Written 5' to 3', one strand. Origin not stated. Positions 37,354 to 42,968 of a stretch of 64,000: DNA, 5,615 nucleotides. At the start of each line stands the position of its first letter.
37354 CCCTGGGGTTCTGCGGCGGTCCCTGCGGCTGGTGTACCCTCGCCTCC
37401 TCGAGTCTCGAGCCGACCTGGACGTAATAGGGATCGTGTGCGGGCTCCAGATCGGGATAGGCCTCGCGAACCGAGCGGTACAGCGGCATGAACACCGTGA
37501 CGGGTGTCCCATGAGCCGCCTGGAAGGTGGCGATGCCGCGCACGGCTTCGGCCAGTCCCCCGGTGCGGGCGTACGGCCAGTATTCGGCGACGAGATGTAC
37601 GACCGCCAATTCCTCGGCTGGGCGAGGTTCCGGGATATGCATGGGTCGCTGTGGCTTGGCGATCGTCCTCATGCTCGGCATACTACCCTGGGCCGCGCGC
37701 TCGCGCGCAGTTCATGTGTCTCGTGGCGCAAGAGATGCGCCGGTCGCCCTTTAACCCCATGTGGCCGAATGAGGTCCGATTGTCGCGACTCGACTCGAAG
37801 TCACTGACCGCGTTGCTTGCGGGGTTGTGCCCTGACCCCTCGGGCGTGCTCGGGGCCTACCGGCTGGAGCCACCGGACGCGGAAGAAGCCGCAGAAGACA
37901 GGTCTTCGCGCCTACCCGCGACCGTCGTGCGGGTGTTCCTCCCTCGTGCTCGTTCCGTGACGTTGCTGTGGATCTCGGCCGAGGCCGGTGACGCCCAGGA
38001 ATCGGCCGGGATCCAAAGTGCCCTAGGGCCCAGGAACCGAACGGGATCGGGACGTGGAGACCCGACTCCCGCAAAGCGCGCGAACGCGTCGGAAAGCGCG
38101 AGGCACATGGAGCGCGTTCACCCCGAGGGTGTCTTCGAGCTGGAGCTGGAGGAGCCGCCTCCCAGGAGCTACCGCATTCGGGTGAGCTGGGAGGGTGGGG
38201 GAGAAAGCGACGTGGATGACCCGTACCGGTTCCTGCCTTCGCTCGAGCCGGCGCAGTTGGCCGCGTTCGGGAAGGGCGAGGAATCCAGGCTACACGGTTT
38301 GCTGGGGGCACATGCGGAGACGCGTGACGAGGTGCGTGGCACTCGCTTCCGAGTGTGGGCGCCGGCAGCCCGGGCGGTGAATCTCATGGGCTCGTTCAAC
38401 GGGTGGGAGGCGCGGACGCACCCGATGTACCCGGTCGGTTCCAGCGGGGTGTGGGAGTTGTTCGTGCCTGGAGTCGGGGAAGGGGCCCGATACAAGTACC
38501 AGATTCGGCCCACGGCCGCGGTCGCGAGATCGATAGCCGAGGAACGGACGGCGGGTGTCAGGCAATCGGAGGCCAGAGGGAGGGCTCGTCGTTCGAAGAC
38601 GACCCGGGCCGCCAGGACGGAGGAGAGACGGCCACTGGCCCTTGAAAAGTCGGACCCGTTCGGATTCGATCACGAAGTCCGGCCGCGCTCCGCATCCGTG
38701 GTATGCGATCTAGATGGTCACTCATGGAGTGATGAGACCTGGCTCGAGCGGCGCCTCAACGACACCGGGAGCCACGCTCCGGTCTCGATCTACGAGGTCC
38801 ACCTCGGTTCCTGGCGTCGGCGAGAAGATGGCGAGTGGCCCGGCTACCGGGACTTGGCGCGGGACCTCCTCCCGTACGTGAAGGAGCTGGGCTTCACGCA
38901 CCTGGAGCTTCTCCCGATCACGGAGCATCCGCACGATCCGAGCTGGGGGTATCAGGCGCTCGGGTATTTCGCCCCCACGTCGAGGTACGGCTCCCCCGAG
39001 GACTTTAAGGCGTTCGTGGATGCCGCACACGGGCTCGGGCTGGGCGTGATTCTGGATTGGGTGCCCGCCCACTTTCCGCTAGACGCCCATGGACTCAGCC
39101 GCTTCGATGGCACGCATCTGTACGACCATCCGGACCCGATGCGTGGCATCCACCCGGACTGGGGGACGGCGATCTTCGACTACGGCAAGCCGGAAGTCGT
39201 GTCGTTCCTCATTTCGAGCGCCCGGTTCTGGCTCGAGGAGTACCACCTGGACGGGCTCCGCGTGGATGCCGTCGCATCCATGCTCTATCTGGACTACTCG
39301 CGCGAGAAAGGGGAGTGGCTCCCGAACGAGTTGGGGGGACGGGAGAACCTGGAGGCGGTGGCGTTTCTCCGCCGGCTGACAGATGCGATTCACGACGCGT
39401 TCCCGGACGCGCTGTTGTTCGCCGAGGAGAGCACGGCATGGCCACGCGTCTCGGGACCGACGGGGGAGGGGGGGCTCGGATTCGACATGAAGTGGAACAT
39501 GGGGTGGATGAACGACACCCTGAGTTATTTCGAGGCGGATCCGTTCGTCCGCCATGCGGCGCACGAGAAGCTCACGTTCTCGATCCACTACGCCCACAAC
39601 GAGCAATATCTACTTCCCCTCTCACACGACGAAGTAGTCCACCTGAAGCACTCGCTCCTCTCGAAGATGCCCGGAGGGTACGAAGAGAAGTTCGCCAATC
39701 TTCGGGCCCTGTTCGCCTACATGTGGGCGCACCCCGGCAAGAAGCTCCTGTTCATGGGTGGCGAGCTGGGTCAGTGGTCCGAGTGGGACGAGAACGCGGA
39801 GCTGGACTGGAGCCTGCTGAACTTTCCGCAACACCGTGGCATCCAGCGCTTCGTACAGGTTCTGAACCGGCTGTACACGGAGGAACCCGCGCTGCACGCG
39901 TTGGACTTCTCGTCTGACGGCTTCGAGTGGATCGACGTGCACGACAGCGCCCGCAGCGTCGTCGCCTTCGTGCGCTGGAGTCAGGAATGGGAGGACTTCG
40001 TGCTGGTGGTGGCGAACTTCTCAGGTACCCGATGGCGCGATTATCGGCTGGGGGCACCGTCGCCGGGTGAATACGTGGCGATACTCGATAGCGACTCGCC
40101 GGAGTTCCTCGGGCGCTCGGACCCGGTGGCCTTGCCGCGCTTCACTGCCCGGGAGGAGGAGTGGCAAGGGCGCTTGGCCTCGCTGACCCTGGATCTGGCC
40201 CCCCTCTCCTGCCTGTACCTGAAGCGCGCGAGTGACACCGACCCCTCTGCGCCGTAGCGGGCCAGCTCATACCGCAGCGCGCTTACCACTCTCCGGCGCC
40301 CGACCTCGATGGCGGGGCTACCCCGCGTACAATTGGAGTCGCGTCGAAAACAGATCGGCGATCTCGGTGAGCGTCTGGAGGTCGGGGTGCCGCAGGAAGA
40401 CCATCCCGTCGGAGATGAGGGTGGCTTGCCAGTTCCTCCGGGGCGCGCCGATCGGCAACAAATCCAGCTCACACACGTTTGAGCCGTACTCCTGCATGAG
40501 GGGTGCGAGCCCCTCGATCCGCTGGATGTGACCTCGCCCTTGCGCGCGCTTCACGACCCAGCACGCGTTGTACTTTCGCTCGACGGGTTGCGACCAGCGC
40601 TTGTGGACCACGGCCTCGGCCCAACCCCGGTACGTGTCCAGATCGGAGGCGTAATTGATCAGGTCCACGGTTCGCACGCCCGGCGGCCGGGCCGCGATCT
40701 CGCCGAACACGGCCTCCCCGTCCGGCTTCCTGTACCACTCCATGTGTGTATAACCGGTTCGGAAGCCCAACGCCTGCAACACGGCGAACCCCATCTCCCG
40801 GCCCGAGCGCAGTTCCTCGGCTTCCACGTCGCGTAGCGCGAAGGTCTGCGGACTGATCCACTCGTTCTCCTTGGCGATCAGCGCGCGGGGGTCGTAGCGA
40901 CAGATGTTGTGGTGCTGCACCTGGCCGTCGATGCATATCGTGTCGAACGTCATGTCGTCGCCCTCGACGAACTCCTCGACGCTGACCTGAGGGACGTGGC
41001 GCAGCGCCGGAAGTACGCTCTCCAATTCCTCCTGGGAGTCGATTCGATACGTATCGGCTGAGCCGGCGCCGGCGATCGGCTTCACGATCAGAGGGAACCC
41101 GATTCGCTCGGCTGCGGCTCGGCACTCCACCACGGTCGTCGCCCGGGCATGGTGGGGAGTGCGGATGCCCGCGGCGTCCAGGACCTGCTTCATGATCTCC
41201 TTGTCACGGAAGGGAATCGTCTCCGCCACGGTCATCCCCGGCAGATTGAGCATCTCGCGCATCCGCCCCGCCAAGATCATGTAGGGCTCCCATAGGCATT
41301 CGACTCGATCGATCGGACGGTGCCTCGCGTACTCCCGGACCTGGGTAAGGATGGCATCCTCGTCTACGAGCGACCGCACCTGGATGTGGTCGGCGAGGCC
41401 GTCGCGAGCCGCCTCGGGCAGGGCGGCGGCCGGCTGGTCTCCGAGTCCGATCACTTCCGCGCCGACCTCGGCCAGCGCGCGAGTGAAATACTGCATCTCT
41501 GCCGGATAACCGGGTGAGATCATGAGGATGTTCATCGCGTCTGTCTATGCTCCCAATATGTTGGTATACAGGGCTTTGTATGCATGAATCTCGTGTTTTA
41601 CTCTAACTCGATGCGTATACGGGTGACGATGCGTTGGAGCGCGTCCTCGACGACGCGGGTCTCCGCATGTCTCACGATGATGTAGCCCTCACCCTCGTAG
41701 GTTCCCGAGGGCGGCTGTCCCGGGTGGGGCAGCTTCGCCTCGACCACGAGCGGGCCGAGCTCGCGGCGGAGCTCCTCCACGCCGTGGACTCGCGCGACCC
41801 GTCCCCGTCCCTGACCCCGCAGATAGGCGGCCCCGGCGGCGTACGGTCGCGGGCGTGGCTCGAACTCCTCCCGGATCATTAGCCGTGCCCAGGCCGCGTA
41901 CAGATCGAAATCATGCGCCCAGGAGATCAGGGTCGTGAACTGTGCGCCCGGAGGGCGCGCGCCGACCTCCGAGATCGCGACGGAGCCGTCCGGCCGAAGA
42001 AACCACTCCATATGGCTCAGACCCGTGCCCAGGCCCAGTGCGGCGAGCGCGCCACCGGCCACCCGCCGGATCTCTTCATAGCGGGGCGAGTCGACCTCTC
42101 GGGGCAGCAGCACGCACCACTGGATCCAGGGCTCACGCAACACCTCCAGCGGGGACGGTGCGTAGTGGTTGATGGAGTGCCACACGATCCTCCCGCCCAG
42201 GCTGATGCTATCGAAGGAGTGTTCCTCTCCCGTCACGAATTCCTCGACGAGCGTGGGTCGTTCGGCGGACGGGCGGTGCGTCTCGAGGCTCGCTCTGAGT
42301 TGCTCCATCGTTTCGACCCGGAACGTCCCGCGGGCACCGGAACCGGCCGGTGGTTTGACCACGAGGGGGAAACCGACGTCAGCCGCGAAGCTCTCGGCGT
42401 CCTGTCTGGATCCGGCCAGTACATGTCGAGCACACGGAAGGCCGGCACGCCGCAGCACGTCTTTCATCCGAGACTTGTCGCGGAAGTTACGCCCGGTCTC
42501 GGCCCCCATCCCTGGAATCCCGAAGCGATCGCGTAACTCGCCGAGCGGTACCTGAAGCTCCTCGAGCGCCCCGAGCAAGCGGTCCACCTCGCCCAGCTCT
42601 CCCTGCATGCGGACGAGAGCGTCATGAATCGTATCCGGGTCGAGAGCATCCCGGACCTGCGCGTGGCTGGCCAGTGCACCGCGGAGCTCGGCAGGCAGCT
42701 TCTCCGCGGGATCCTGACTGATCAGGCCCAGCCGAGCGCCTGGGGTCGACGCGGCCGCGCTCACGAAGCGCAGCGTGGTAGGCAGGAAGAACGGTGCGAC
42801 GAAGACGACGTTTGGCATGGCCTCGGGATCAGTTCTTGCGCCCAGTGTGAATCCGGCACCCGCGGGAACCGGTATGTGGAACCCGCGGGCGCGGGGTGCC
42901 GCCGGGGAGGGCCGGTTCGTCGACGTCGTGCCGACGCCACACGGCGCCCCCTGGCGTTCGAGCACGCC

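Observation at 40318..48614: Seven-gene ATP-grasp / S51-like / esterase block inserted in a glycogen locus: candidate uncharacterised ligase-hydrolase system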

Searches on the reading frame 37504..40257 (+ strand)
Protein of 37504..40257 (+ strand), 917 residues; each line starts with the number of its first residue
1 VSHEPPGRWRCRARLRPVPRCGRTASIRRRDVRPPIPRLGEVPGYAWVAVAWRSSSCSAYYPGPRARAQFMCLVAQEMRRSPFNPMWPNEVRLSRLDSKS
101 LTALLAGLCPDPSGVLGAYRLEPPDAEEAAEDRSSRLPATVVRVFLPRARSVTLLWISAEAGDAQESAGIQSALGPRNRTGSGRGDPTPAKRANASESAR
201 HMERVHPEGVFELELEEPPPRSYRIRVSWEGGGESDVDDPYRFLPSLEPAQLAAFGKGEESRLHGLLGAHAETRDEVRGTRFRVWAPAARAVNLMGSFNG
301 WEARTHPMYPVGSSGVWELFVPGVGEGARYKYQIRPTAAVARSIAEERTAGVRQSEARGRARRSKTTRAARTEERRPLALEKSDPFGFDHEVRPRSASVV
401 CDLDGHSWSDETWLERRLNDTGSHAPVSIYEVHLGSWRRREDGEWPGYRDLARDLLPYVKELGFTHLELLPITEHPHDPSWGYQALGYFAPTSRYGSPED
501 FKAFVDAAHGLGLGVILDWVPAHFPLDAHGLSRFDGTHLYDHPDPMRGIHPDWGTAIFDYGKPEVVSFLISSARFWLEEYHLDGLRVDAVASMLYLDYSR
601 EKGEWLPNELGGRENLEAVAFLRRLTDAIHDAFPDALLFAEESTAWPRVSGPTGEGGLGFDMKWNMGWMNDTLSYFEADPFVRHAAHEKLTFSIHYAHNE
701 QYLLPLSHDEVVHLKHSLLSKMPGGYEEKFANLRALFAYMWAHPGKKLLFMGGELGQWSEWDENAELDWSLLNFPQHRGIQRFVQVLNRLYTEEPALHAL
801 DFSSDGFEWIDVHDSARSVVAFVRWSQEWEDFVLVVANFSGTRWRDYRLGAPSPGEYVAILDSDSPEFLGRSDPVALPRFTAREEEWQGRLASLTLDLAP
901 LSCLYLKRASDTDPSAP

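Call 41: search_protein_families(library=pfam, proteins=[window:37504-40257:+], max_evalue=0.001)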
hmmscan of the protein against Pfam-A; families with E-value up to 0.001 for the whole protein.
window:37504-40257:+ (917 aa): 4 families
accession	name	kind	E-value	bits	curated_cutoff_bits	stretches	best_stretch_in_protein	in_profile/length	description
PF02922.24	CBM_48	-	5.7e-25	87.9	22.4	1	267-336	2-70/83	Carbohydrate-binding module 48 (Isoamylase N-terminal domain)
PF22019.2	GlgB_N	-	1.1e-18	67.5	27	2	250-336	3-82/94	alpha-1,4-glucan branching enzyme GlgB, N-terminal domain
PF00128.31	Alpha-amylase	-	6.9e-17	62.3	22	2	454-524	23-92/446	Alpha amylase, catalytic domain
PF02806.24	Alpha-amylase_C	-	3.9e-16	59.6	21.2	1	809-908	1-94/95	Alpha amylase, C-terminal all-beta domain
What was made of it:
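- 38107..40257 (+): glgB, the branching enzyme. The ORF runs from 37504, but the likely start is ATG 38107. Pfam CBM_48, GlgB_N, Alpha-amylase and Alpha-amylase_C (call 41).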

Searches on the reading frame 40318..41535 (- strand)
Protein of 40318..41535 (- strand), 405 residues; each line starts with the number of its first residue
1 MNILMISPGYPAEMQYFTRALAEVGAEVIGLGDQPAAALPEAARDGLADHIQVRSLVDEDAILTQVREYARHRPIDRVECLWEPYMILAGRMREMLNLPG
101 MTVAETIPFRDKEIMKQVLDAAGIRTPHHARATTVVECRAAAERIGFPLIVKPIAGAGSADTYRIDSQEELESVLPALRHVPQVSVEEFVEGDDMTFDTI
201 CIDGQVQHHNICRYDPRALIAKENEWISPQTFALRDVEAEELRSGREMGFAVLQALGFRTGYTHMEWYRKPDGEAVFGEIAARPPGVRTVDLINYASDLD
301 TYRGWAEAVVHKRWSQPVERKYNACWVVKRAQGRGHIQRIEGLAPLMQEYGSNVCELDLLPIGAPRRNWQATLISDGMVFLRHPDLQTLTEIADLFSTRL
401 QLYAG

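Call 3: search_protein_families(library=pfam, proteins=[window:40318-41535:-], max_evalue=0.01)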
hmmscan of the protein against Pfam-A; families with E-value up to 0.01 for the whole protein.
window:40318-41535:- (405 aa): 9 families
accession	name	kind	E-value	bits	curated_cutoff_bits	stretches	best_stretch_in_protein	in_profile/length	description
PF18130.6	ATPgrasp_N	-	9e-08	33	27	1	24-100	7-81/81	ATP-grasp N-terminal domain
PF07478.18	Dala_Dala_lig_C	-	3.4e-07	30.4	24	1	137-284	27-176/204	D-ala D-ala ligase C-terminus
PF02222.28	ATP-grasp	-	9.2e-07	29.1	27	1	118-284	2-163/179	ATP-grasp domain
PF02655.19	ATP-grasp_3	-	1.8e-05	25.3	23.2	1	111-208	3-87/160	ATP-grasp domain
PF13535.11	ATP-grasp_4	-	4.8e-05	23.5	27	1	145-282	1-150/160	ATP-grasp domain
PF02786.22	CPSase_L_D2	-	0.00021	21.3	19.8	1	111-190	1-89/211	Carbamoyl-phosphate synthase L chain, ATP binding domain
PF13549.11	ATP-grasp_5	-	0.0015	18.4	27.6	1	115-152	15-52/221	ATP-grasp domain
PF01071.24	GARS_A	-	0.0028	17.9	27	1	111-213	2-112/194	Phosphoribosylglycinamide synthetase, ATP-grasp (A) domain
PF08443.16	RimK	-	0.0064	16.6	21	1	110-205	2-98/188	RimK-like ATP-grasp domain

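Call 4: search_protein_families(library=ncbifam, proteins=[window:40318-41535:-], max_evalue=0.01)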
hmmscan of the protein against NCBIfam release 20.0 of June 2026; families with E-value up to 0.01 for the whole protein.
window:40318-41535:- (405 aa): 45 families (the best 25 are shown)
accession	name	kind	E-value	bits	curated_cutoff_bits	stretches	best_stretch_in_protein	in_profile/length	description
NF005543.0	PRK07206.1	subfamily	3.1e-13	49.2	302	1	88-314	84-318/416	hypothetical protein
NF002563.0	PRK02186.1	subfamily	1.1e-11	43.7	625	1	83-296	79-289/890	argininosuccinate lyase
TIGR02068.2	cya_phycin_syn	equivalog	2.1e-10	39.3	850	1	110-196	212-300/862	cyanophycin synthetase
TIGR01205.1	D_ala_D_alaTIGR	subfamily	2.3e-10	39.9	245.65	1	110-282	105-285/318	D-alanine--D-alanine ligase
NF002378.0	PRK01372.1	subfamily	3e-10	39.3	243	1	111-198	100-187/305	D-alanine--D-alanine ligase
NF010623.0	PRK14016.1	subfamily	1.1e-09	37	877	1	103-195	207-300/871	cyanophycin synthetase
NF006766.0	PRK09288.1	equivalog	1.4e-09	37.3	339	1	23-293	33-294/396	formate-dependent phosphoribosylglycinamide formyltransferase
TIGR01142.1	purT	equivalog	2.2e-09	36.7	502.15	1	40-294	32-282/380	phosphoribosylglycinamide formyltransferase 2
NF009405.0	PRK12767.1-4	equivalog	3.9e-09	36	390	1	1-207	1-202/320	carbamoyl phosphate synthase-like protein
NF009402.0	PRK12767.1-1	equivalog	3.4e-08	32.7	218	1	115-209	119-215/329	carbamoyl phosphate synthase-like protein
NF009403.0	PRK12767.1-2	equivalog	3.6e-08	33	286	1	140-204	137-199/342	carbamoyl phosphate synthase-like protein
TIGR01369.1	CPSaseII_lrg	equivalog_domain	3.5e-07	28.2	1027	1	110-213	668-775/1052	carbamoyl-phosphate synthase (glutamine-hydrolyzing) large subunit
NF053745.1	AAntcapLigBacD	equivalog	3.7e-07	28.9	850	1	62-173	87-198/471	alanine--anticapsin ligase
TIGR00768.1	rimK_fam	subfamily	3.8e-07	29.7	143.4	1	110-206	86-187/276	RimK family alpha-L-glutamate ligase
NF009406.0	PRK12767.1-5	equivalog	4.2e-07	29.3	271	1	1-199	3-198/327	carbamoyl phosphate synthase-like protein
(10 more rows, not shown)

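Call 56: search_protein_families(library=padloc, proteins=[window:40318-41535:-], max_evalue=0.001)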
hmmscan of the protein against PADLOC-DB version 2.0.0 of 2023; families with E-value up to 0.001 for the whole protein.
window:40318-41535:- (405 aa): 0 families

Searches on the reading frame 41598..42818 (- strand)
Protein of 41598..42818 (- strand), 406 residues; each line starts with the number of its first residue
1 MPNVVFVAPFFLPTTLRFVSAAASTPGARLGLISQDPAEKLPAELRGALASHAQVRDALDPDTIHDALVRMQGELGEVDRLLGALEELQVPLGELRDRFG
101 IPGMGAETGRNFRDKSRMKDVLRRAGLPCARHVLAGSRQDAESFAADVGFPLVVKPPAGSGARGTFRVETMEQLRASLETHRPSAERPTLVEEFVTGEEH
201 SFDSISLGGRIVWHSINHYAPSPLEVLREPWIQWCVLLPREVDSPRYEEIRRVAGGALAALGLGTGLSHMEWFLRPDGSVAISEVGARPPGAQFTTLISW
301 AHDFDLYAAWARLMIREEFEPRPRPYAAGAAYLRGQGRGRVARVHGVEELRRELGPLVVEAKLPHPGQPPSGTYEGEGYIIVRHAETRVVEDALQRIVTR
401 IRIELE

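Call 3: search_protein_families(library=pfam, proteins=[window:41598-42818:-], max_evalue=0.01)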
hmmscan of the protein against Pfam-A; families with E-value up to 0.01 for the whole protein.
window:41598-42818:- (406 aa): 9 families
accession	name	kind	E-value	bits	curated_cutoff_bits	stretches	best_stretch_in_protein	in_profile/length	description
PF02222.28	ATP-grasp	-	5.7e-11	42.8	27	1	122-292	3-166/179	ATP-grasp domain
PF02786.22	CPSase_L_D2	-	2e-07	31.2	19.8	1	114-199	1-93/211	Carbamoyl-phosphate synthase L chain, ATP binding domain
PF07478.18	Dala_Dala_lig_C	-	5.1e-07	29.8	24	1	141-289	28-176/204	D-ala D-ala ligase C-terminus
PF13535.11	ATP-grasp_4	-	3.6e-06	27.1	27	1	149-291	2-154/160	ATP-grasp domain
PF02655.19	ATP-grasp_3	-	3.5e-05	24.4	23.2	1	114-217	3-91/160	ATP-grasp domain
PF01071.24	GARS_A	-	4.8e-05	23.7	27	1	114-209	2-103/194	Phosphoribosylglycinamide synthetase, ATP-grasp (A) domain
PF08443.16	RimK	-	0.0006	19.9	21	1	113-197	2-84/188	RimK-like ATP-grasp domain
PF13549.11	ATP-grasp_5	-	0.00087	19.1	27.6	1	108-155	5-52/221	ATP-grasp domain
PF18603.7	LAL_C2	-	0.00095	19.8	29.4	1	333-406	3-78/78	L-amino acid ligase C-terminal domain 2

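Call 4: search_protein_families(library=ncbifam, proteins=[window:41598-42818:-], max_evalue=0.01)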
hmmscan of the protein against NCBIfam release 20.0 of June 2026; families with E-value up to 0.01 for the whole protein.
window:41598-42818:- (406 aa): 46 families (the best 25 are shown)
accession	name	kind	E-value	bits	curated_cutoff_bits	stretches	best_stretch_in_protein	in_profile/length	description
NF002563.0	PRK02186.1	subfamily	1.2e-28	99.9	625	1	66-349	59-337/890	argininosuccinate lyase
NF005543.0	PRK07206.1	subfamily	3.3e-17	62.3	302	1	106-301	100-300/416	hypothetical protein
NF006766.0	PRK09288.1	equivalog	1.6e-12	46.9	339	1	122-308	121-305/396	formate-dependent phosphoribosylglycinamide formyltransferase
NF010623.0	PRK14016.1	subfamily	3.1e-11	42.1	877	1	113-200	213-300/871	cyanophycin synthetase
TIGR00768.1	rimK_fam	subfamily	1.6e-10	40.8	143.4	1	112-210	85-186/276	RimK family alpha-L-glutamate ligase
NF002378.0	PRK01372.1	subfamily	2.1e-10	39.8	243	1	54-201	49-185/305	D-alanine--D-alanine ligase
TIGR01142.1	purT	equivalog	3.3e-10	39.4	502.15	1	120-310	106-291/380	phosphoribosylglycinamide formyltransferase 2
TIGR02068.2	cya_phycin_syn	equivalog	9.2e-10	37.2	850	1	113-200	212-299/862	cyanophycin synthetase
NF002528.0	PRK01966.1-4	subfamily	3.1e-09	36.1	262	1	113-199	140-233/366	D-alanine--D-alanine ligase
TIGR01205.1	D_ala_D_alaTIGR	subfamily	3.8e-09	36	245.65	1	110-201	102-197/318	D-alanine--D-alanine ligase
TIGR01369.1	CPSaseII_lrg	equivalog_domain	6.3e-09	34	1027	1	111-218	666-776/1052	carbamoyl-phosphate synthase (glutamine-hydrolyzing) large subunit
TIGR01161.1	purK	equivalog_domain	8.7e-09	35.1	318.4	1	111-289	95-266/362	5-(carboxyamino)imidazole ribonucleotide synthase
NF004679.0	PRK06019.1-5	equivalog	1.7e-08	33.7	326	1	112-288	97-267/376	5-(carboxyamino)imidazole ribonucleotide synthase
TIGR02144.1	LysX_arch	equivalog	2.2e-08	33.5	275.6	1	113-212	86-188/281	lysine biosynthesis protein LysX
NF002525.0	PRK01966.1-1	equivalog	7.1e-08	31.8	457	1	112-289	138-320/364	D-alanine--D-alanine ligase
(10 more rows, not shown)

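Call 6: search_solved_structures(query=window:41598-42818:-, max_evalue=0.01)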
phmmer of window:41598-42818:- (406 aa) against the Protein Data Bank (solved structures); distinct sequences matched with E-value up to 0.01: 67 (the best 60 are shown).
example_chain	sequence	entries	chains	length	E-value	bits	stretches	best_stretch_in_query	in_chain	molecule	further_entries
4wd3_A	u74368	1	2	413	1.7e-19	72.9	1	46-360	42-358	L-amino acid ligase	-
3vot_A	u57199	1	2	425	9e-15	57.4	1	95-352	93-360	L-amino acid ligase, BL00235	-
1bxr_A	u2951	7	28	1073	1.8e-11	46.5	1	95-314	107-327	CARBAMOYL-PHOSPHATE SYNTHASE | CARBAMOYL PHOSPHATE SYNTHETASE: LARGE SUBUNIT | CARBAMOYL PHOSPHATE SYNTHETASE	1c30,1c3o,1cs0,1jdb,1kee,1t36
1ce8_A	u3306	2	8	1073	1.9e-11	46.4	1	95-314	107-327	PROTEIN (CARBAMOYL-PHOSPHATE SYNTHASE) | carbamoyl phosphate synthetase large chain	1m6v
30vh_A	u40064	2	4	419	2.3e-10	42.9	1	98-299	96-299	L-amino acid ligase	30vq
1a9x_A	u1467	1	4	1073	2.5e-10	42.8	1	95-314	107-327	CARBAMOYL PHOSPHATE SYNTHETASE (LARGE CHAIN)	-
3r5f_A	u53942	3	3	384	2.5e-09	39.5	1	102-291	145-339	D-alanine--D-alanine ligase 1 | D-alanine--D-alanine ligase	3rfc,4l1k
3e5n_A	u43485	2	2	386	2.5e-09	39.5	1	102-291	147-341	D-alanine-D-alanine ligase A | D-alanine--D-alanine ligase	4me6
3wo1_A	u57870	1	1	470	6.8e-08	34.8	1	78-293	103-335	Alanine-anticapsin ligase BacD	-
3wnz_A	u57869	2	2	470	1.8e-07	33.4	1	78-172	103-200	Alanine-anticapsin ligase BacD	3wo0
3vmm_A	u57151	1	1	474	1.9e-07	33.3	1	78-172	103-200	Alanine-anticapsin ligase BacD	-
5d8d_A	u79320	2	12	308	2.3e-07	33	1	56-203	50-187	D-alanine--D-alanine ligase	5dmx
8evy_B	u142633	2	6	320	5.5e-07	31.8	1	97-222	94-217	D-alanine--D-alanine ligase B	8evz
3lwb_A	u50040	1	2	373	1.3e-06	30.6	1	97-297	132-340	D-alanine--D-alanine ligase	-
3ouu_A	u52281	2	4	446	2.3e-06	29.7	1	103-176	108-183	Biotin carboxylase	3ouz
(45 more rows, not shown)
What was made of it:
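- On L-amino-acid ligases: BL00235 gives 9e-15 and BacD 7e-8 (call 6).
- Closest known: Stand-alone L-amino-acid ligases. Same: They give the best sequence matches to solved structures (call 6).
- Enzymes of the L-amino-acid-ligase type typically make di- to oligopeptides (established knowledge; call 6).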

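Call 56: search_protein_families(library=padloc, proteins=[window:41598-42818:-], max_evalue=0.001)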
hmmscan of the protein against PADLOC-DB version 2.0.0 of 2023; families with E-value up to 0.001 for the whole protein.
window:41598-42818:- (406 aa): 0 families
